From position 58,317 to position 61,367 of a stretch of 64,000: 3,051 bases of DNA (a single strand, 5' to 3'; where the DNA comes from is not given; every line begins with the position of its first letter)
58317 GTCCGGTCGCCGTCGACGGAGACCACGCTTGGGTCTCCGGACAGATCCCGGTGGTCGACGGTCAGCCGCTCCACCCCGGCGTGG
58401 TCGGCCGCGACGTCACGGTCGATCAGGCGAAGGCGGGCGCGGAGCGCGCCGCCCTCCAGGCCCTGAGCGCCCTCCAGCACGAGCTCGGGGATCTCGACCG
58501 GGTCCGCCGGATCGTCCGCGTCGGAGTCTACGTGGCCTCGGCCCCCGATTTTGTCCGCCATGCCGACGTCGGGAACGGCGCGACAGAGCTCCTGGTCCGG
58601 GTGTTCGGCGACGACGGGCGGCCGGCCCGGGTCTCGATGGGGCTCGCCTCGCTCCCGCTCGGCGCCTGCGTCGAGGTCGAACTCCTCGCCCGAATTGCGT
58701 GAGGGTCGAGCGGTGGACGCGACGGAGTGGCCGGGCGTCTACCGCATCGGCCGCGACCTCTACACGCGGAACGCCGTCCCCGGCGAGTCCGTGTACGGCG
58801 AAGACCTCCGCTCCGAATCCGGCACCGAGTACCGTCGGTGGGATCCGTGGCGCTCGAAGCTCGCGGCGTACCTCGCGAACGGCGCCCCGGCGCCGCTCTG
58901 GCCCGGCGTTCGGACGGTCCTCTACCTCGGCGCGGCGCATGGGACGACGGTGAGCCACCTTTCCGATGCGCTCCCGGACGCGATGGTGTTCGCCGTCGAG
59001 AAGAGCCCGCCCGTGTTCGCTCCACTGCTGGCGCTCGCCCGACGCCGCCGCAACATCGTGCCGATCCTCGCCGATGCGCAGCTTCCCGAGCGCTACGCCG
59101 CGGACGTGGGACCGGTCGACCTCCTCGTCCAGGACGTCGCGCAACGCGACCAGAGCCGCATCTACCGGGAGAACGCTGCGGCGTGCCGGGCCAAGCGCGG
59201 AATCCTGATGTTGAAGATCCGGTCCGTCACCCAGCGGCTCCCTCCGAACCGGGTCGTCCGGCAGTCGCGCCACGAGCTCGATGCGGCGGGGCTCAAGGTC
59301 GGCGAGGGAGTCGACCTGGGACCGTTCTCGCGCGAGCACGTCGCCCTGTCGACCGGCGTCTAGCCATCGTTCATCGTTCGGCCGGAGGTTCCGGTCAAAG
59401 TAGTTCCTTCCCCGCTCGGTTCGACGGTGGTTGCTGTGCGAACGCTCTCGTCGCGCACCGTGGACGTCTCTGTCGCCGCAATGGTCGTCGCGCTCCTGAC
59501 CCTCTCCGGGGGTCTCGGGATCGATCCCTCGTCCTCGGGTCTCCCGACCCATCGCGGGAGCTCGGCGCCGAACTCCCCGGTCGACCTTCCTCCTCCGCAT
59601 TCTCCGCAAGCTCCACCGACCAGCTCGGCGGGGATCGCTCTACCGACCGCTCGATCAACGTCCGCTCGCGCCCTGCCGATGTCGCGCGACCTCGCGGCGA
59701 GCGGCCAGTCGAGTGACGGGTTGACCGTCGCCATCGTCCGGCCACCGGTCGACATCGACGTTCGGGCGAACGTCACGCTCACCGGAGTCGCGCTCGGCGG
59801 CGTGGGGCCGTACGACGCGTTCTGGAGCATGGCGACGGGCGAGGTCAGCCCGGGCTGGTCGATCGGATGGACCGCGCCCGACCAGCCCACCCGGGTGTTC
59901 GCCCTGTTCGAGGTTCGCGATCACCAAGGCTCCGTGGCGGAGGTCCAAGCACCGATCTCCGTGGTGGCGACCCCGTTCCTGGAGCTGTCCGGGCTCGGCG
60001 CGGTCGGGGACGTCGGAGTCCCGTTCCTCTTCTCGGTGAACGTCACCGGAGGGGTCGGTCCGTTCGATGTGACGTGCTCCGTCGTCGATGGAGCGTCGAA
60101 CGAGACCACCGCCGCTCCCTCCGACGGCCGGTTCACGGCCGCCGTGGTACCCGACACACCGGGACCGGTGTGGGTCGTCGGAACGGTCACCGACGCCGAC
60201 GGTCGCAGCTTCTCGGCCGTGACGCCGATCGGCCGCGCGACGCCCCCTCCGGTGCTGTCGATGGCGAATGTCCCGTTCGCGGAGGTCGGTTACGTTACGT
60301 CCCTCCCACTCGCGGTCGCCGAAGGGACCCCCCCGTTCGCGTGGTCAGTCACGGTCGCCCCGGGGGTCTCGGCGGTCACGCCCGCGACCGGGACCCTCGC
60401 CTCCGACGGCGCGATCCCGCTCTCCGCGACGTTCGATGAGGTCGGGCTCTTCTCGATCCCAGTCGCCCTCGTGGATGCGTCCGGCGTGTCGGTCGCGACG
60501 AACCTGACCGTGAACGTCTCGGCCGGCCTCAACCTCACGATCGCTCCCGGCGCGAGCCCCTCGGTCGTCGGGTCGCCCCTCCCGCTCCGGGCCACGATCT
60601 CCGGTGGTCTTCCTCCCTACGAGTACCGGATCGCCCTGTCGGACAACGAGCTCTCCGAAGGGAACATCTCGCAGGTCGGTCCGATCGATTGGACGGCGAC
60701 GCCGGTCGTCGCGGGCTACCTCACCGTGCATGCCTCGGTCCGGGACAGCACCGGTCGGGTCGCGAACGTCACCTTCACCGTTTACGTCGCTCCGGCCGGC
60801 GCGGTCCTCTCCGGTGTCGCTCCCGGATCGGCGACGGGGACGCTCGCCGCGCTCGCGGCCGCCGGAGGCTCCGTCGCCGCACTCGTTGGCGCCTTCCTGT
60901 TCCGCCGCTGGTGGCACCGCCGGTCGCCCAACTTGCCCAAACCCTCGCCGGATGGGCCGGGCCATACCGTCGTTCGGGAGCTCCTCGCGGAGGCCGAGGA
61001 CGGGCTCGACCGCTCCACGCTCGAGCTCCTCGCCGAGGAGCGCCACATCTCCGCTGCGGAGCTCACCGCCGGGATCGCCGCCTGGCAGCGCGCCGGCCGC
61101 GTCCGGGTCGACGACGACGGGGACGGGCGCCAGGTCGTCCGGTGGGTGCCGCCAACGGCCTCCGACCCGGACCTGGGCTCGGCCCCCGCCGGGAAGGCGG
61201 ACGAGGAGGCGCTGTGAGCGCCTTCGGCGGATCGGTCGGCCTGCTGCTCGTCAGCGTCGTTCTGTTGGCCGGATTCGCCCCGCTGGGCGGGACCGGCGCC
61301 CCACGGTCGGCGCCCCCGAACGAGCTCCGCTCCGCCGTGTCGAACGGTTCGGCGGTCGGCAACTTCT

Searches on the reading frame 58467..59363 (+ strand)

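Call 55: search_protein_families(library=pfam, proteins=[window:58467-59363:+], max_evalue=0.001)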
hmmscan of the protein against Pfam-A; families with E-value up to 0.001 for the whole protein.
window:58467-59363:+ (298 aa): 1 family
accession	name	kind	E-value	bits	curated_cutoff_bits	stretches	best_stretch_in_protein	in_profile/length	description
PF01269.23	Fibrillarin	-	2.7e-53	180.9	27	1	87-294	6-221/227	Fibrillarin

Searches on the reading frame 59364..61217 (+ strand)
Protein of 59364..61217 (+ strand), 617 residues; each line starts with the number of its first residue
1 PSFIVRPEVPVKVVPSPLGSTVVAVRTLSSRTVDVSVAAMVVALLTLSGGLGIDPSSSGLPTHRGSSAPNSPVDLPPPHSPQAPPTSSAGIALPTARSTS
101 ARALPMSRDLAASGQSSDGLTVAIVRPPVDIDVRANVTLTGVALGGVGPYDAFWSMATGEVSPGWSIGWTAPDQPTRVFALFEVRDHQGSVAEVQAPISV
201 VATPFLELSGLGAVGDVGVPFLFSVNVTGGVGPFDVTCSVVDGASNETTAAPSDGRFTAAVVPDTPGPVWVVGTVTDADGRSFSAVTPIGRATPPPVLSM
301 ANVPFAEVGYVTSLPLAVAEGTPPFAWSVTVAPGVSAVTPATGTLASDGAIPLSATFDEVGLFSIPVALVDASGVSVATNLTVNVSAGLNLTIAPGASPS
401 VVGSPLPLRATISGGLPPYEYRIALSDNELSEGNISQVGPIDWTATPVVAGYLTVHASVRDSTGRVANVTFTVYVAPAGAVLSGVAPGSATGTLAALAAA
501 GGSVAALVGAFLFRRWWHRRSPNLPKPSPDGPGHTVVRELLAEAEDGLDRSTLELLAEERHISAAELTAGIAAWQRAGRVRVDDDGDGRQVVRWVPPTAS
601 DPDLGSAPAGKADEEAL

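Call 55: search_protein_families(library=pfam, proteins=[window:59364-61217:+], max_evalue=0.001)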
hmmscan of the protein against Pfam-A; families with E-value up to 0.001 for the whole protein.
window:59364-61217:+ (617 aa): 0 families

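Call 74: search_protein_families(library=pfam, proteins=[window:59364-61217:+], max_evalue=0.01)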
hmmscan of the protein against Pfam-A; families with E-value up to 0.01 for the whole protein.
window:59364-61217:+ (617 aa): 1 family
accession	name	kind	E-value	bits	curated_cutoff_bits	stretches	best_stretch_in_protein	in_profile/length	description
PF04246.17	RseC_MucC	-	0.0073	16.7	24.4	0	463-520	60-117/130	Positive regulator of sigma(E), RseC/MucC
